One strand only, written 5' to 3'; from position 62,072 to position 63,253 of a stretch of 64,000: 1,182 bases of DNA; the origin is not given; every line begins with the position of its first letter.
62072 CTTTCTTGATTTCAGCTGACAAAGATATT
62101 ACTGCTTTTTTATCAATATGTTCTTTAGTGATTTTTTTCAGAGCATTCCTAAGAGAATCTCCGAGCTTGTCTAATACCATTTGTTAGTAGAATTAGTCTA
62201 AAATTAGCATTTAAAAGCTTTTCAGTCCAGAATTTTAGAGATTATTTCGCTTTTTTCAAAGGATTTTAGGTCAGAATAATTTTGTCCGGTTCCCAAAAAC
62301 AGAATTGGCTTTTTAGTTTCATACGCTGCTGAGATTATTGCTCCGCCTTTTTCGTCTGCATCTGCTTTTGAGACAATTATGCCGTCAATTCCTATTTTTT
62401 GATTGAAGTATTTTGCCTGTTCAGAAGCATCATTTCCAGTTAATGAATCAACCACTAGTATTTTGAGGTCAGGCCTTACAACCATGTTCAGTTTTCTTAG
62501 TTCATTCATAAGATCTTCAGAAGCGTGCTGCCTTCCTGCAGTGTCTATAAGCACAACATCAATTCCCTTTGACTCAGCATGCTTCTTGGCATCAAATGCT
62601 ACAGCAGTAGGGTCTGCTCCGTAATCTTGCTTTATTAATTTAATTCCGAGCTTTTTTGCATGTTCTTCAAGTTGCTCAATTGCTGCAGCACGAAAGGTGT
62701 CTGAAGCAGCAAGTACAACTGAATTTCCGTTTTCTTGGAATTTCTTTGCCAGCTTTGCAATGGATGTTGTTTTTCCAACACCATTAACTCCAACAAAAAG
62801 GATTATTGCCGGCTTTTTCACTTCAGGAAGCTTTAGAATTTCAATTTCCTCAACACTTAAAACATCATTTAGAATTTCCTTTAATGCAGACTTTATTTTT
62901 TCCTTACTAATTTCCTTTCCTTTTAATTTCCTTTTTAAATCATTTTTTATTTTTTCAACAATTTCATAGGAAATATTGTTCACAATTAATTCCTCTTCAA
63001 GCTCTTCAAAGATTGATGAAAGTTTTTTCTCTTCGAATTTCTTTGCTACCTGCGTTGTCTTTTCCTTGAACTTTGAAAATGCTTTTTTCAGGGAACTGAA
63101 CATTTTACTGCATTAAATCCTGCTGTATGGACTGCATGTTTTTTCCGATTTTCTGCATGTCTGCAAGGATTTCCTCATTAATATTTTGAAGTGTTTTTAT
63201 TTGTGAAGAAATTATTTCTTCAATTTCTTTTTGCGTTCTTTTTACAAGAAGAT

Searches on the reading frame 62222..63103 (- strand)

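Call 72: search_protein_families(library=pfam, proteins=[window:62222-63103:-], max_evalue=0.001)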
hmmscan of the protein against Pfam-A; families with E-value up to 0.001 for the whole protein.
window:62222-63103:- (293 aa): 14 families
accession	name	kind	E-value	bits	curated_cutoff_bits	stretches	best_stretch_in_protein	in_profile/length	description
PF00448.28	SRP54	-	1.1e-74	250.8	22.7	1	98-292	1-195/196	SRP54-type protein, GTPase domain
PF13401.12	AAA_22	-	1.4e-07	32.3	27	1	98-206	5-108/130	AAA domain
PF02881.24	SRP54_N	-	3.8e-07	30.7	22.4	1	3-78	3-75/75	SRP54-type protein, helical bundle domain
PF06414.18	Zeta_toxin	-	3.1e-06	27.2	22.3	1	92-185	10-100/199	Zeta toxin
PF13604.12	AAA_30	-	5.3e-06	26.7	27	1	100-202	20-108/191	AAA domain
PF13207.12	AAA_17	-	6.8e-06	26.8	27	1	104-215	1-106/136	AAA domain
PF02223.23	Thymidylate_kin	-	1.9e-05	24.9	27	0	105-132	3-30/185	Thymidylate kinase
PF00005.33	ABC_tran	-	8.7e-05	23.6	25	1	95-190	8-80/137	ABC transporter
PF01656.29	CbiA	-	0.00015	22.1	25.4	1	108-271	9-107/125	CobQ/CobB/MinD/ParA nucleotide binding domain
PF02492.25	cobW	-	0.00017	21.7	20.7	1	101-251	3-157/180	CobW/HypB/UreG, nucleotide-binding domain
PF13245.12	AAA_19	-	0.00023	21.8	25.1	1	99-202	12-110/134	AAA domain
PF03114.23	BAR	-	0.00023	21.3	28.5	0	5-79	1-78/234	BAR domain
PF13671.12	AAA_33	-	0.00035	21.3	27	1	101-203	2-93/143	AAA domain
PF13191.12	AAA_16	-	0.00093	20.2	32.6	0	98-227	24-147/167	AAA ATPase domain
